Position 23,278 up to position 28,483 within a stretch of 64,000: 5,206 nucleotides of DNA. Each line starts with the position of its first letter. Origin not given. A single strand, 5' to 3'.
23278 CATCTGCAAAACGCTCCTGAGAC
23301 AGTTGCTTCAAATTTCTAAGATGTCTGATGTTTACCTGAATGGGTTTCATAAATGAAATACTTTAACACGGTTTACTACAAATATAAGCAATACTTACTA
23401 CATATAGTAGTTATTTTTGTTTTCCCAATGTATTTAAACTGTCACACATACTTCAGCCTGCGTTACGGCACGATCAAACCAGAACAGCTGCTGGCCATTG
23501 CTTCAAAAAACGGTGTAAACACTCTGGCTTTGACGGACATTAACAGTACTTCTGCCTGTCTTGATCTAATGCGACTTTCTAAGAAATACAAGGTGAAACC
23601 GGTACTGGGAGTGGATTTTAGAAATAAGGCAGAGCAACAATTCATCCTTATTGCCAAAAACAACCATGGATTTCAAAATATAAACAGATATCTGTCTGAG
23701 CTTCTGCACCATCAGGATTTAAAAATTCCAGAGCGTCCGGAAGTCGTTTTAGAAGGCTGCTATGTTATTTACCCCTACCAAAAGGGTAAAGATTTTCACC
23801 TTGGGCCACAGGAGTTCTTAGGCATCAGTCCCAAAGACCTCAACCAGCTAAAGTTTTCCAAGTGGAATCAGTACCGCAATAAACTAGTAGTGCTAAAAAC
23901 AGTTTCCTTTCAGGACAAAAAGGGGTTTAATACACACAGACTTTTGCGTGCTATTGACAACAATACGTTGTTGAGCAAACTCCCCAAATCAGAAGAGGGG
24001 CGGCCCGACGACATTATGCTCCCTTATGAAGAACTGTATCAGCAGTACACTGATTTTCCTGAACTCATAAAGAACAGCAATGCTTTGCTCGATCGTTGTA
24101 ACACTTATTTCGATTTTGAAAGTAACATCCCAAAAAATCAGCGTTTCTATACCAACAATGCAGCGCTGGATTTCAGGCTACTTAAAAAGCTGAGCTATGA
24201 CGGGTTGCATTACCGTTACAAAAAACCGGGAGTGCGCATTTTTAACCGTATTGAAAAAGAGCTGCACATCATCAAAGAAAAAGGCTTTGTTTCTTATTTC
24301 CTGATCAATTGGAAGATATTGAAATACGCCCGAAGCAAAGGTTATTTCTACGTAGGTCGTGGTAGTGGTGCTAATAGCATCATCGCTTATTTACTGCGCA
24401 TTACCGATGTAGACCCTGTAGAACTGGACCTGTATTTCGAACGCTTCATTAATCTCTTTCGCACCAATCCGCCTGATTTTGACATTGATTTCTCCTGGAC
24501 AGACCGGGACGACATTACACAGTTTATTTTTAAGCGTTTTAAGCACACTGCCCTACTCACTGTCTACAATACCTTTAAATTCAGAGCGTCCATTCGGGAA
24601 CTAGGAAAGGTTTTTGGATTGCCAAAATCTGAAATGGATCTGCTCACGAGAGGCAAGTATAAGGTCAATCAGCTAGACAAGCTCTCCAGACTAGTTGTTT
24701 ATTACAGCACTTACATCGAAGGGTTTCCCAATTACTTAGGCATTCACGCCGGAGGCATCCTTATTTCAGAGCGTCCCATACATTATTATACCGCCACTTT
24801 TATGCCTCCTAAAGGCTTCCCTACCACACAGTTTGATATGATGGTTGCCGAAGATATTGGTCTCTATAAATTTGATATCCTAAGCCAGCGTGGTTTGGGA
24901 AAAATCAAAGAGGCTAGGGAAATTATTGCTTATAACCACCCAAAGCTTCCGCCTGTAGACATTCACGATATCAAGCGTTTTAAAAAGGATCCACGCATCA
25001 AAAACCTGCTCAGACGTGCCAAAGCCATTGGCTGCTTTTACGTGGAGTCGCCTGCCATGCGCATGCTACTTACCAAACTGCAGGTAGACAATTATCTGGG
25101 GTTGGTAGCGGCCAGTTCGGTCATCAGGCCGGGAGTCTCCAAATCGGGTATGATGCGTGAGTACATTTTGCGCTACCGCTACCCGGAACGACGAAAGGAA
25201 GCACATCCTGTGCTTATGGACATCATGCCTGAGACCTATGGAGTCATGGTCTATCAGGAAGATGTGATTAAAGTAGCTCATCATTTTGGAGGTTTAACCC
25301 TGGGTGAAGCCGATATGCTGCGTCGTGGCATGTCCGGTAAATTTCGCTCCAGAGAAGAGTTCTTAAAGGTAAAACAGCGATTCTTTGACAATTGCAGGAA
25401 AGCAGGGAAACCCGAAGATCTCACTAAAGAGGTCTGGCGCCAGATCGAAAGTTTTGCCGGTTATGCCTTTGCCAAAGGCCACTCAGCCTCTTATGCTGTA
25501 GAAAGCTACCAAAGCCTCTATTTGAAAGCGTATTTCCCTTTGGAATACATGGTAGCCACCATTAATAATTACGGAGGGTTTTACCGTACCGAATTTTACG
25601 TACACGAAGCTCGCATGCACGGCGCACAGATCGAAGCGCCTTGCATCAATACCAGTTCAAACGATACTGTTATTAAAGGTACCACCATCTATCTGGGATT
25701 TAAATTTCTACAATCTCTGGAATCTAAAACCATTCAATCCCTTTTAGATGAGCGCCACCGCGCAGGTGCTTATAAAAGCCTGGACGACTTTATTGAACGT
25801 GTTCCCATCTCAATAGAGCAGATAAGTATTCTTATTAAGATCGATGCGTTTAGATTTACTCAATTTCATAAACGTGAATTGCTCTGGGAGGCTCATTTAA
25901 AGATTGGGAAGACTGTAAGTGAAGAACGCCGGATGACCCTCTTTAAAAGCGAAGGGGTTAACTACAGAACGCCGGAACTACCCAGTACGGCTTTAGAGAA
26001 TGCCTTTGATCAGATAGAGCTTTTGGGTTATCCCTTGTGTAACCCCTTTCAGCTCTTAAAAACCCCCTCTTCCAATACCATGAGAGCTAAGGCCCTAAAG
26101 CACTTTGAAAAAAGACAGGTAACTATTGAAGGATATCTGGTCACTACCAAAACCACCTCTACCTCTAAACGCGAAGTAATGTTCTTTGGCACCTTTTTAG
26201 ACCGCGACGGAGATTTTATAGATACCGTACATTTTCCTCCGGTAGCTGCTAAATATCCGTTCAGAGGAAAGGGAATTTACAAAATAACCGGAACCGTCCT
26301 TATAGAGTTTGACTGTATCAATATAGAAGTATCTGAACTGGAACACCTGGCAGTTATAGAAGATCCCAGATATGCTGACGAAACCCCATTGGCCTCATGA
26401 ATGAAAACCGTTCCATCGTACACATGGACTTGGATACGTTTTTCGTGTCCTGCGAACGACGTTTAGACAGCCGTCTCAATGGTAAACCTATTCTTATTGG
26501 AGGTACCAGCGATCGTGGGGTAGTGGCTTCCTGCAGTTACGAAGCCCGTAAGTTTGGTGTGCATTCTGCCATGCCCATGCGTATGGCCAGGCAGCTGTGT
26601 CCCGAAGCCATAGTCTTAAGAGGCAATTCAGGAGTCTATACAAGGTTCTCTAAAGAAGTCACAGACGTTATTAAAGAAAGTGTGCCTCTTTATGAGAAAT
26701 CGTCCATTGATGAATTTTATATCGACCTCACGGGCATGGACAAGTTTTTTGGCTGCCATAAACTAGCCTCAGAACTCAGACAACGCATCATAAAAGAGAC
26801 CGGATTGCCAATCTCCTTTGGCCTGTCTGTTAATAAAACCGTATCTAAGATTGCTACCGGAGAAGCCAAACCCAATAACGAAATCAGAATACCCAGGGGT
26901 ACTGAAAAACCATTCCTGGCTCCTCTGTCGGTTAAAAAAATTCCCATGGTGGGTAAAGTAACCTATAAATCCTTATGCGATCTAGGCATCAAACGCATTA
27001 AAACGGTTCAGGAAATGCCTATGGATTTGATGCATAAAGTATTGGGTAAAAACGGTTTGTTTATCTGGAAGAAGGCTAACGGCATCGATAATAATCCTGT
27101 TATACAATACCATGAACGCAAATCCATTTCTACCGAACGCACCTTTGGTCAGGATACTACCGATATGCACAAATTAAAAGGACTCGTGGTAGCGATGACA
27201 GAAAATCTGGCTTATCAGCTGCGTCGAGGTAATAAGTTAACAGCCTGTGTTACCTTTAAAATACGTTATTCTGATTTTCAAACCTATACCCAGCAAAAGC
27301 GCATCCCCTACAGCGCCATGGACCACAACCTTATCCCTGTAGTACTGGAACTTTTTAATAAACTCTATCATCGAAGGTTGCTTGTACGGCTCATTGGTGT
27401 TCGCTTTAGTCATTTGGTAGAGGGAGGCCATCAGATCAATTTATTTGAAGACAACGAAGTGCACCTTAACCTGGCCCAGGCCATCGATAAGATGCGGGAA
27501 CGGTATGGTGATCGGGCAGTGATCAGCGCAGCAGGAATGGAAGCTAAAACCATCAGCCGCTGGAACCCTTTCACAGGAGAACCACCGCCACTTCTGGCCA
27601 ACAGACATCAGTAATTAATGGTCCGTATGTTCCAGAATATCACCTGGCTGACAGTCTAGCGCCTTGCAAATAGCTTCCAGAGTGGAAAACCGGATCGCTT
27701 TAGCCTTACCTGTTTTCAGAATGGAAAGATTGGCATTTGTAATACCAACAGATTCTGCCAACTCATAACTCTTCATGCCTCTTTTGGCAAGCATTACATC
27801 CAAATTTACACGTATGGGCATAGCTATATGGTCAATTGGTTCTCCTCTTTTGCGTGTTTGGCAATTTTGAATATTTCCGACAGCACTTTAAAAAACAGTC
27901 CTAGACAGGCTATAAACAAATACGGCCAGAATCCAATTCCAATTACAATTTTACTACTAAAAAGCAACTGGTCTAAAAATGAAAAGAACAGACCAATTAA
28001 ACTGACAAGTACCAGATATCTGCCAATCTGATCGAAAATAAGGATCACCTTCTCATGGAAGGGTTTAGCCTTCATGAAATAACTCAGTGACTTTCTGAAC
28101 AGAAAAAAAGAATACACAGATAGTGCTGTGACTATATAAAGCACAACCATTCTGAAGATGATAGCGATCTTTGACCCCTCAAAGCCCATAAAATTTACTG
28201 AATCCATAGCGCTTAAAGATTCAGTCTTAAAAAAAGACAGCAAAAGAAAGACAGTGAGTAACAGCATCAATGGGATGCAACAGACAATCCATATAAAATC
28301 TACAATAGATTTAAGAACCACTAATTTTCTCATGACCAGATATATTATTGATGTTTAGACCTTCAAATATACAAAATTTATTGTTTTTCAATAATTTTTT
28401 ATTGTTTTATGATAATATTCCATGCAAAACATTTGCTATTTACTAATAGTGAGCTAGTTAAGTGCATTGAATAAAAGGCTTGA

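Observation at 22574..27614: SOS-type mutagenesis cassette: XRE-S24 repressor divergent from dnaE2 and an active Y-family polymerase, with no imuA/imuB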

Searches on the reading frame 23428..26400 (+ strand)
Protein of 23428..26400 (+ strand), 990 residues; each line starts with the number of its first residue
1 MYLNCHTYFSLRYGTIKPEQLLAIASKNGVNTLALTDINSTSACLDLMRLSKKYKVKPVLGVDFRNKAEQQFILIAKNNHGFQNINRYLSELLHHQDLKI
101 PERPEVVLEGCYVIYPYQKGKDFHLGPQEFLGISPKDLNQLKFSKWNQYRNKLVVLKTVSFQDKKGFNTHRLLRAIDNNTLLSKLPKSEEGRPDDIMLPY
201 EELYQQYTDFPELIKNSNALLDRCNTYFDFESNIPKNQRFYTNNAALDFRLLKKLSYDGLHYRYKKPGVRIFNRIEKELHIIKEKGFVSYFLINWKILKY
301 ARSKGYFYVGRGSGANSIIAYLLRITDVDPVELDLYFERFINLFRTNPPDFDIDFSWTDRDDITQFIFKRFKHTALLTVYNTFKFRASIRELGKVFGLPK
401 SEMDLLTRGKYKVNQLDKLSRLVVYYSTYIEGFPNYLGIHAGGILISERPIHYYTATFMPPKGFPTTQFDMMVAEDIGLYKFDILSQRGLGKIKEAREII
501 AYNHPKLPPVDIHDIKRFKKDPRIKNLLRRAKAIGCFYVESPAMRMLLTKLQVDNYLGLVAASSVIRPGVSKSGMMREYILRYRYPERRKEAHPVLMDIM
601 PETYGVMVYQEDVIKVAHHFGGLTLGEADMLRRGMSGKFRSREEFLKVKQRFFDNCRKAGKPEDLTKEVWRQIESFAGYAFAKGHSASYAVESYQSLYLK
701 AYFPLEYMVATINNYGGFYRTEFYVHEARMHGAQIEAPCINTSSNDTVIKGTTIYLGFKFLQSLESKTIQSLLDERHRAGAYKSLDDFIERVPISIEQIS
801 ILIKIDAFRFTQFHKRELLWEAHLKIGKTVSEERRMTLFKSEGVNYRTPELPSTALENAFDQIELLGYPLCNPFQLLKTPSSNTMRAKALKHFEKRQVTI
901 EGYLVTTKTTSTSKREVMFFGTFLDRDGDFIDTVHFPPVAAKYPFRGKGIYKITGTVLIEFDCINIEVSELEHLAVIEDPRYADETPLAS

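Call 7: search_protein_families(library=pfam, proteins=[window:23428-26400:+])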
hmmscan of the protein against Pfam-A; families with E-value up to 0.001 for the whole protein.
window:23428-26400:+ (990 aa): 4 families
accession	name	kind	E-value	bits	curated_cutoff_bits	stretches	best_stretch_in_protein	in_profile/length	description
PF07733.18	DNA_pol3_alpha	-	2.6e-58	198.1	23.9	1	251-485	2-259/260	Bacterial DNA polymerase III alpha NTPase domain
PF17657.6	DNA_pol3_finger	-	6.5e-34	117.1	22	1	492-659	4-165/166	Bacterial DNA polymerase III alpha subunit finger domain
PF14579.12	HHH_6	-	6.9e-18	65.1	25.6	1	732-818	1-90/90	Helix-hairpin-helix motif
PF02811.25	PHP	-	4.3e-13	50.4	26.4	1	3-94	2-95/164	PHP domain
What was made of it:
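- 23428..26400 (+): dnaE2 (DnaE2B-type C-family polymerase), 990 aa, with a reduced PHP domain and intact polymerase acidic residues (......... 24469-24495; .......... 24865-24894). Pfam PHP (only profile positions 2-95 of 164), DNA_pol3_alpha, finger and HHH_6 (call 7).
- Checked: DnaE-type polymerase, 23353-26400 (+): it has PHP, DNA_pol3_alpha, finger and HHH_6 domains (call 7).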

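Call 8: search_protein_families(library=ncbifam, proteins=[window:23428-26400:+])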
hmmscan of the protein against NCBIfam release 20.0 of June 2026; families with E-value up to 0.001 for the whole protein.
window:23428-26400:+ (990 aa): 13 families
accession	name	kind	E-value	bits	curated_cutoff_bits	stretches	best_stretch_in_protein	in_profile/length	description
NF004226.0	PRK05673.1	equivalog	1.8e-150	503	1002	2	151-939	199-1025/1146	DNA polymerase III subunit alpha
TIGR00594.1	polc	superfamily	3.4e-145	485.6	434.35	2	149-929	192-1016/1022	DNA polymerase III subunit alpha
NF005298.0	PRK06826.1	equivalog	4.9e-135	451.7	1260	2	139-841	188-917/1151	DNA polymerase III subunit alpha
NF005516.0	PRK07135.1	equivalog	8.6e-135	451.2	1084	1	2-820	6-819/974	DNA polymerase III DnaE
NF004225.0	PRK05672.1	subfamily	2.5e-130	436.4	939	2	149-921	192-979/1047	error-prone DNA polymerase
NF005582.0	PRK07279.1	equivalog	8.6e-120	401.4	1279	1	3-926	5-915/1033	DNA polymerase III subunit alpha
NF005377.0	PRK06920.1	equivalog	5.5e-113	378.8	1806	2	153-939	187-986/1108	DNA polymerase III subunit alpha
NF005617.0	PRK07374.1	equivalog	7.2e-99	332.2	1653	1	215-796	270-875/1170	DNA polymerase III subunit alpha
NF004550.0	PRK05898.1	equivalog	1.1e-97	328.3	1182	1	2-847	4-842/971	DNA polymerase III subunit alpha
NF007079.0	PRK09532.1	equivalog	7.9e-66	222.8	1525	1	272-685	328-780/876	DNA polymerase III subunit alpha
NF005616.0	PRK07373.1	equivalog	4.2e-19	68.4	646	1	677-808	34-169/449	DNA polymerase III subunit alpha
NF001688.0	PRK00448.1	equivalog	6e-19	67.1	873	2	252-331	833-913/1445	PolC-type DNA polymerase III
TIGR01405.1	polC_Gram_pos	equivalog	1.2e-13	49.7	1043.45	1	252-331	598-678/1211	DNA polymerase III subunit alpha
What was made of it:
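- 23428..26400 (+): It is below the cut-off for both the DnaE1 and DnaE2A NCBIfam models (call 8).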

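Call 22: search_solved_structures(query=window:23428-26400:+, max_evalue=1e-10)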
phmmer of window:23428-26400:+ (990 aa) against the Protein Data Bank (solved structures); distinct sequences matched with E-value up to 1e-10: 9.
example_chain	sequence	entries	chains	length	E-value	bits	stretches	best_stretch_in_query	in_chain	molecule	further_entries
2hnh_A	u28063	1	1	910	2.6e-89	303.9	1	154-793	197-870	DNA polymerase III alpha subunit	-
2hqa_A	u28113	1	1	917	2.7e-89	303.9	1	154-793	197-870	DNA polymerase III alpha subunit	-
5m1s_A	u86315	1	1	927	2.8e-89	303.8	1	154-793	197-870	DNA polymerase III subunit alpha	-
4jom_A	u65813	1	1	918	5e-89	303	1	154-793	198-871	DNA polymerase III subunit alpha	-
5fku_A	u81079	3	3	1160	8.4e-89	302.2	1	154-793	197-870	DNA POLYMERASE III SUBUNIT ALPHA | DNA POLYMERASE III ALPHA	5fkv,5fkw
3e0d_A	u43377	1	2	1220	1.4e-82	281.6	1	271-798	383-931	DNA polymerase III subunit alpha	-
2hpi_A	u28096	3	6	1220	1.6e-82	281.4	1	271-798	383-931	DNA polymerase III alpha subunit | DNA polymerase III subunit alpha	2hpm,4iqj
5lew_A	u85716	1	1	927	3e-68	234.2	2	423-817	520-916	DNA polymerase III subunit alpha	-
7pu7_A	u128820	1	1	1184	6.5e-68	233.1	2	423-823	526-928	DNA polymerase III subunit alpha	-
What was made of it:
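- Tried and rejected: It returned only DnaE1 structures, so it could not classify DnaE2A versus DnaE2B (call 22).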

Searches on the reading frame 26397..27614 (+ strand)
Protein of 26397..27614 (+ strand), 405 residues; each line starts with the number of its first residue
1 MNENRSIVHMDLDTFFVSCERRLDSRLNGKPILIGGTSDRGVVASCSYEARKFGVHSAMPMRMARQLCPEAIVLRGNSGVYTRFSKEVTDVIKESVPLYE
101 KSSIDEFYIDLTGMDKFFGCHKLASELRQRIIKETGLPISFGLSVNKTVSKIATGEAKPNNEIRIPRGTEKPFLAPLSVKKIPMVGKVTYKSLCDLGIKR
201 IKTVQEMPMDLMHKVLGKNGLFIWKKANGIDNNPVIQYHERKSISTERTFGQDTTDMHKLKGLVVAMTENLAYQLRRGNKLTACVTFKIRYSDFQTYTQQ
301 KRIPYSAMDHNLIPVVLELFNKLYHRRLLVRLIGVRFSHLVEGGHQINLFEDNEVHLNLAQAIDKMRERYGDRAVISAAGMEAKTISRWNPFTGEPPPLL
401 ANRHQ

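Call 7: search_protein_families(library=pfam, proteins=[window:26397-27614:+])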
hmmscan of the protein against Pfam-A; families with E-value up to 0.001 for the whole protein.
window:26397-27614:+ (405 aa): 3 families
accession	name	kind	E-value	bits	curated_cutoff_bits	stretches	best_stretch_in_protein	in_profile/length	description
PF00817.25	IMS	-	4.7e-46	156.8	23.2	1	11-154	2-147/148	impB/mucB/samB family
PF11799.13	IMS_C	-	2.2e-25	89.6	20.7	1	241-349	1-109/109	impB/mucB/samB family C-terminal domain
PF21999.2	IMS_HHH_1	-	0.0004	21.2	27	1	181-231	2-53/53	DNA polymerase-iota, thumb domain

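Call 8: search_protein_families(library=ncbifam, proteins=[window:26397-27614:+])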
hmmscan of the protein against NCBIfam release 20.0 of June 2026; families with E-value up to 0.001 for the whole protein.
window:26397-27614:+ (405 aa): 10 families
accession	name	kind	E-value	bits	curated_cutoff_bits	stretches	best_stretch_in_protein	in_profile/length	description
NF002882.0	PRK03348.1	equivalog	1.6e-92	310.8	389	1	2-369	2-372/461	DNA polymerase IV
NF002677.0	PRK02406.1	equivalog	1.6e-83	280.7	256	1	3-340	4-343/357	DNA polymerase IV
NF002751.0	PRK02794.1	equivalog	1.3e-80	271.4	371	1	6-384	39-421/425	DNA polymerase IV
NF010731.0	PRK14133.1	equivalog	1.5e-80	271.1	362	1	4-343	2-339/352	DNA polymerase IV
NF003015.0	PRK03858.1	subfamily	6.2e-78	262.6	367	1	2-382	4-387/399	DNA polymerase IV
NF002848.0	PRK03103.1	subfamily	4.6e-67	226.3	381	1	4-383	3-394/410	DNA polymerase IV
NF002492.0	PRK01810.1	equivalog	5.9e-67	226.2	399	1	2-380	7-394/412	DNA polymerase IV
NF002883.0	PRK03352.1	equivalog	1.3e-58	198.8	330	1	3-338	3-340/347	DNA polymerase IV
NF002292.0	PRK01216.1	equivalog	1.9e-46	158.7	339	1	7-343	3-342/351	DNA polymerase IV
NF002955.0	PRK03609.1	subfamily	1.2e-26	93.7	431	1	9-358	4-369/422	translesion error-prone DNA polymerase V subunit UmuC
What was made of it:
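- Checked: Y-family polymerase, 26397-27614 (+): it matches IMS and IMS_C, and scores above the NCBIfam Pol IV cut-off (NF002677, 280.7 against 256; calls 7, 8).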

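Call 23: search_solved_structures(query=window:26397-27614:+, max_evalue=1e-10, show_alignments=2)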
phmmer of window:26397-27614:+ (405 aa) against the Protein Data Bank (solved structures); distinct sequences matched with E-value up to 1e-10: 69 (the best 60 are shown).
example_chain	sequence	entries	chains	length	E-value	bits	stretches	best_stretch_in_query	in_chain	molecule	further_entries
7yll_A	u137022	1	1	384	1.3e-60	208.5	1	5-356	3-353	DNA polymerase IV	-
4ir1_F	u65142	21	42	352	8.9e-48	166.2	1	4-305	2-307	DNA polymerase IV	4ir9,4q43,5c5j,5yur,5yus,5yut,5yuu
4r8u_A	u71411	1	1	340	1.1e-47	165.9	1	5-304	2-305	DNA polymerase IV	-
4r8u_B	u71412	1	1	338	2.3e-47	164.9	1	5-304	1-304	DNA polymerase IV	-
4irc_F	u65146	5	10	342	3.2e-47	164.4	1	4-304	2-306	DNA polymerase IV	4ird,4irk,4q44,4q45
6jup_F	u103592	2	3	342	1.5e-46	162.1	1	4-304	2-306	DNA polymerase IV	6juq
6juq_A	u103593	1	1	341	1.9e-46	161.8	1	5-304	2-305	DNA polymerase IV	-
4f4w_A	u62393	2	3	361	7.1e-38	133.6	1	7-345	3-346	DNA polymerase IV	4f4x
4f4y_A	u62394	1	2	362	9.4e-37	129.9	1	7-348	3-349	DNA polymerase IV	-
4nlg_A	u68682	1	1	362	1.9e-35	125.6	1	7-348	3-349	DNA polymerase IV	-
2uvr_A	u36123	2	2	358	7.2e-35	123.7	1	6-343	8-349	DNA POLYMERASE IV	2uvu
4f50_A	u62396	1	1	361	7.7e-35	123.6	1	7-344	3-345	DNA polymerase IV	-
6l84_A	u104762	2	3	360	7.8e-35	123.6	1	7-351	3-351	DNA polymerase IV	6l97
2w9b_A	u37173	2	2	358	9.9e-35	123.3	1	6-343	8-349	DNA POLYMERASE IV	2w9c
2bq3_A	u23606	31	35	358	1e-34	123.2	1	6-343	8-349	DNA POLYMERASE IV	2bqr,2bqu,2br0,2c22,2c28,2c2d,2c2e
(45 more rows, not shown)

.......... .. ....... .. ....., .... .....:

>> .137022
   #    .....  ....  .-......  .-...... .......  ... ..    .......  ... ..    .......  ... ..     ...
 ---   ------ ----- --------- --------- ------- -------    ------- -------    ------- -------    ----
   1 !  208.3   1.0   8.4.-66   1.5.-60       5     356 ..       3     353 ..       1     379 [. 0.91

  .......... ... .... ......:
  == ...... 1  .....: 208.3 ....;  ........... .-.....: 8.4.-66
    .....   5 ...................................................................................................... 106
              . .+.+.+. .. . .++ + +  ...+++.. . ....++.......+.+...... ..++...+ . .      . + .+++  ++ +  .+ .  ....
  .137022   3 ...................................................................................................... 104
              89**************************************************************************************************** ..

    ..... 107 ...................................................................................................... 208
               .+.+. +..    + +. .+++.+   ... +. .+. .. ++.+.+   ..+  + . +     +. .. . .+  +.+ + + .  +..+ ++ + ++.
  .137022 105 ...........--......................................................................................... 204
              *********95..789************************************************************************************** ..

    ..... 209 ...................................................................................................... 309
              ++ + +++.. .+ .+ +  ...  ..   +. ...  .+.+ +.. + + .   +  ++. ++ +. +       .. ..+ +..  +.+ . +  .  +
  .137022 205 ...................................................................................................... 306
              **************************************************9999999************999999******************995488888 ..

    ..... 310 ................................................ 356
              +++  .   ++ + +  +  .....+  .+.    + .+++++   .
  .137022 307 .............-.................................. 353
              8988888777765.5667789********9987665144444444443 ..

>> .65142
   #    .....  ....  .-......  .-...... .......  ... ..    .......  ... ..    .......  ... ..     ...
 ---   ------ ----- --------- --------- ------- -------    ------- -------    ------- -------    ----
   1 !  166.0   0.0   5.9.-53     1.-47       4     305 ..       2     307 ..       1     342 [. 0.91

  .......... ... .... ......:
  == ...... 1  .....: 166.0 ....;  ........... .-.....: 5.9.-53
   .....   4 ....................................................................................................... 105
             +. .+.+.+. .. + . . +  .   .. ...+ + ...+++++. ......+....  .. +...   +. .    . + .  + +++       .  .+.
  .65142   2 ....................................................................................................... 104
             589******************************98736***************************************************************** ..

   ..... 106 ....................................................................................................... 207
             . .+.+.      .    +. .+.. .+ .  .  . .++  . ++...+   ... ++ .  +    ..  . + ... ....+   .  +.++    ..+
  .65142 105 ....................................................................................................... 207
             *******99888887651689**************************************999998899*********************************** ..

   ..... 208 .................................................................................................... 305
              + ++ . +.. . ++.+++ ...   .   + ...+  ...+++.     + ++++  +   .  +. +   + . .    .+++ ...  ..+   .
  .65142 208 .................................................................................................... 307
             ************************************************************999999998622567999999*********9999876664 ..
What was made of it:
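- Checked: Catalytic residues: D11, D105/E106 and steric-gate F16 align with E. coli DinB D8, D103/E104 and F13 (call 23).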

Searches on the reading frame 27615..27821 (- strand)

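Call 7: search_protein_families(library=pfam, proteins=[window:27615-27821:-])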
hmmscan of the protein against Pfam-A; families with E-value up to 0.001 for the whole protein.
window:27615-27821:- (68 aa): 2 families
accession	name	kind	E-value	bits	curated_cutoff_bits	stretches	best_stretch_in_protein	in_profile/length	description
PF13443.12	HTH_26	-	1.1e-24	86.8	22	1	6-66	1-61/63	Cro/C1-type HTH DNA-binding domain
PF01381.28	HTH_3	-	3.8e-05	24.1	23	1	12-61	6-54/55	Helix-turn-helix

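Call 8: search_protein_families(library=ncbifam, proteins=[window:27615-27821:-])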
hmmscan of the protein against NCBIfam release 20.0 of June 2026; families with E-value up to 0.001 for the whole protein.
window:27615-27821:- (68 aa): 2 families
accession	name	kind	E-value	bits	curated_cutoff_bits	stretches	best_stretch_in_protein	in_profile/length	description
NF000090.1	trans_reg_VanU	equivalog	1.1e-08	35.2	150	1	9-64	10-63/75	glycopeptide resistance transcriptional regulator VanU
NF010465.0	PRK13890.1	equivalog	4.4e-06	26.8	96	1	6-67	9-69/121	conjugal transfer protein TrbA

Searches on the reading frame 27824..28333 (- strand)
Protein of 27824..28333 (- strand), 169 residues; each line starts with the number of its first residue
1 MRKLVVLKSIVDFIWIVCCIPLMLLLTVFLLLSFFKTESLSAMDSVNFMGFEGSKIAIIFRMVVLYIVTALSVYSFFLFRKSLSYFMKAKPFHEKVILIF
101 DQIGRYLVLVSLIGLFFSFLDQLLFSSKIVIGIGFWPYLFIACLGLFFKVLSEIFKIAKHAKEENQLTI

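Call 7: search_protein_families(library=pfam, proteins=[window:27824-28333:-])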
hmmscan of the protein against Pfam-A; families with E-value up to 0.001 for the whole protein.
window:27824-28333:- (169 aa): 1 family
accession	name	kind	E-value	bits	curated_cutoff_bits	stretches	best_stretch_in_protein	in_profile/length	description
PF11188.13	DUF2975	-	1.6e-08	35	27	1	62-169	21-130/130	Protein of unknown function (DUF2975)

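Call 8: search_protein_families(library=ncbifam, proteins=[window:27824-28333:-])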
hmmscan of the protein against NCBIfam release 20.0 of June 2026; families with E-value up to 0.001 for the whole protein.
window:27824-28333:- (169 aa): 0 families
